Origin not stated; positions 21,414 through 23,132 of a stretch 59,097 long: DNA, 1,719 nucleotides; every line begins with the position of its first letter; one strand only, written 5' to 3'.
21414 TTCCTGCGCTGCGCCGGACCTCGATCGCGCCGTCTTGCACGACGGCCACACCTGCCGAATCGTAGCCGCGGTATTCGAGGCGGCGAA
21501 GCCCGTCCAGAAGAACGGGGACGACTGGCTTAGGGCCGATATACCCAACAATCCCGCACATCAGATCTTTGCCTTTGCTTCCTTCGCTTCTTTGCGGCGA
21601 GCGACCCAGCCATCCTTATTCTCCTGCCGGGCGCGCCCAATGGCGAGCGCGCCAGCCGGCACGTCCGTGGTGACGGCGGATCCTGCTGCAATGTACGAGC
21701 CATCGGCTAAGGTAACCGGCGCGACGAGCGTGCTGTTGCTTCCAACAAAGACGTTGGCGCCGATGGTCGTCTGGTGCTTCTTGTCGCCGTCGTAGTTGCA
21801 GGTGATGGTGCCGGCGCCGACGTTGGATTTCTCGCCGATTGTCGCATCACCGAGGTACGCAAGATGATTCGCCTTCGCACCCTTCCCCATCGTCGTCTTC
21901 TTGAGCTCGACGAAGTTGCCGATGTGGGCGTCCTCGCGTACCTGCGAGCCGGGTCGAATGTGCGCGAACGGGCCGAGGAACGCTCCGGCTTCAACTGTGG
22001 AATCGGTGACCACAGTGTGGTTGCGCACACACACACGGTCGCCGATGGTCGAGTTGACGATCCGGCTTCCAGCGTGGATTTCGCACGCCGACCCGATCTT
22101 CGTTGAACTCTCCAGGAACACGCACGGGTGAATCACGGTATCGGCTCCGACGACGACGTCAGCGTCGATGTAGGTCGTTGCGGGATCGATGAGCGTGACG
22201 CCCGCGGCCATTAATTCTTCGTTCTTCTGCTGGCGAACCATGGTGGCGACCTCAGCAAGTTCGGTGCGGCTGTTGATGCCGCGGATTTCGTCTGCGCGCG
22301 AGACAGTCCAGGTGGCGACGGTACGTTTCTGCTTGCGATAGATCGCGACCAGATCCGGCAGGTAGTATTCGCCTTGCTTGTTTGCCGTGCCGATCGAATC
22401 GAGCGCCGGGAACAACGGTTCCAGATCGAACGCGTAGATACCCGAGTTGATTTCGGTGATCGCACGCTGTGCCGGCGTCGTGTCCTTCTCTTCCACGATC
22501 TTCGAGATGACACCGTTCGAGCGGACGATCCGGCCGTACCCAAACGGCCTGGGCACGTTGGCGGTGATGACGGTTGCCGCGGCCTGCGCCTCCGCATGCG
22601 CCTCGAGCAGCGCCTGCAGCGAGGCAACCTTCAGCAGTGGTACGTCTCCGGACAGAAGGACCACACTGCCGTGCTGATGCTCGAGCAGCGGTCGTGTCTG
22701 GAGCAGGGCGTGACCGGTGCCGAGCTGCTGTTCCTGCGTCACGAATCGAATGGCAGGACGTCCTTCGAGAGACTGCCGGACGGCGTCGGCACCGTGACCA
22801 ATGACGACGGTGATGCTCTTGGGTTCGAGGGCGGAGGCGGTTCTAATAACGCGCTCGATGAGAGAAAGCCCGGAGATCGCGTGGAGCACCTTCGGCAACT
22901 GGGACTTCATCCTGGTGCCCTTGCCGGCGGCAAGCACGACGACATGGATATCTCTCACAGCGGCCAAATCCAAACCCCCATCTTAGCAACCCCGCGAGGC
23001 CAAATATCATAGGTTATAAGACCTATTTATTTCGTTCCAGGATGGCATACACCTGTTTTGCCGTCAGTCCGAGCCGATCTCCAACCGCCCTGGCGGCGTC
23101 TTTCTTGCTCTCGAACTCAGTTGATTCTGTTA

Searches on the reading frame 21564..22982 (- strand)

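Call 32: search_protein_families(library=ncbifam, proteins=[window:21564-22982:-], max_evalue=1e-8)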
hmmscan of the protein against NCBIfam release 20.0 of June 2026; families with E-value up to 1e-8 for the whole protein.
window:21564-22982:- (473 aa): 26 families (the best 25 are shown)
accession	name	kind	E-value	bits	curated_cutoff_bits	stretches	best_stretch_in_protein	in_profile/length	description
NF010934.1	PRK14354.1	equivalog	1e-178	594.5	450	1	14-460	2-446/447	bifunctional UDP-N-acetylglucosamine diphosphorylase/glucosamine-1-phosphate N-acetyltransferase GlmU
TIGR01173.1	glmU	equivalog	3.6e-175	583.1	366.85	1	13-464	2-451/452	bifunctional UDP-N-acetylglucosamine diphosphorylase/glucosamine-1-phosphate N-acetyltransferase GlmU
NF010935.0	PRK14355.1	equivalog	2.9e-169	563.5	718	1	11-465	3-458/459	bifunctional UDP-N-acetylglucosamine diphosphorylase/glucosamine-1-phosphate N-acetyltransferase GlmU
NF010932.0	PRK14352.1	equivalog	1.5e-155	518.6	611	1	9-470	4-468/488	bifunctional UDP-N-acetylglucosamine diphosphorylase/glucosamine-1-phosphate N-acetyltransferase GlmU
NF010933.0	PRK14353.1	equivalog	4e-154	513.6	505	2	10-318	4-311/453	bifunctional UDP-N-acetylglucosamine diphosphorylase/glucosamine-1-phosphate N-acetyltransferase GlmU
NF010940.0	PRK14360.1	equivalog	9e-154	512.3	602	1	12-464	2-450/452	bifunctional UDP-N-acetylglucosamine diphosphorylase/glucosamine-1-phosphate N-acetyltransferase GlmU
NF010937.0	PRK14357.1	equivalog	2.9e-150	501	658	1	13-467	2-446/448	bifunctional UDP-N-acetylglucosamine diphosphorylase/glucosamine-1-phosphate N-acetyltransferase GlmU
NF006986.0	PRK09451.1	equivalog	2e-139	465.3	725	1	11-462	5-452/456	bifunctional UDP-N-acetylglucosamine diphosphorylase/glucosamine-1-phosphate N-acetyltransferase GlmU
NF010938.0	PRK14358.1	equivalog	1.3e-138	462.5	500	1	9-467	5-462/481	bifunctional N-acetylglucosamine-1-phosphate uridyltransferase/glucosamine-1-phosphate acetyltransferase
NF010936.0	PRK14356.1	equivalog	3.1e-132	441.7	666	1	14-456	8-450/456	bifunctional UDP-N-acetylglucosamine diphosphorylase/glucosamine-1-phosphate N-acetyltransferase GlmU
NF010939.0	PRK14359.1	equivalog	2.9e-118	395.2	592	2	12-313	3-296/430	bifunctional UDP-N-acetylglucosamine diphosphorylase/glucosamine-1-phosphate N-acetyltransferase GlmU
TIGR03992.1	Arch_glmU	subfamily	3.7e-56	190.7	292.1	2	13-332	2-312/393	bifunctional sugar-1-phosphate nucleotidylyltransferase/acetyltransferase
NF041173.1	Sug_nt_acttase_Thmprot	equivalog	4.3e-40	137.9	600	2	13-330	2-321/405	bifunctional sugar-1-phosphate nucleotidylyltransferase/acetyltransferase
NF052502.1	man1P_GTase_Rv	exception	3.8e-21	75.3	440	1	14-187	3-176/352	mannose-1-phosphate guanylyltransferase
NF041313.1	UDPGP_AglF_Halo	equivalog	6.2e-21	74.9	400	1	13-226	2-213/234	UTP--glucose-1-phosphate uridylyltransferase AglF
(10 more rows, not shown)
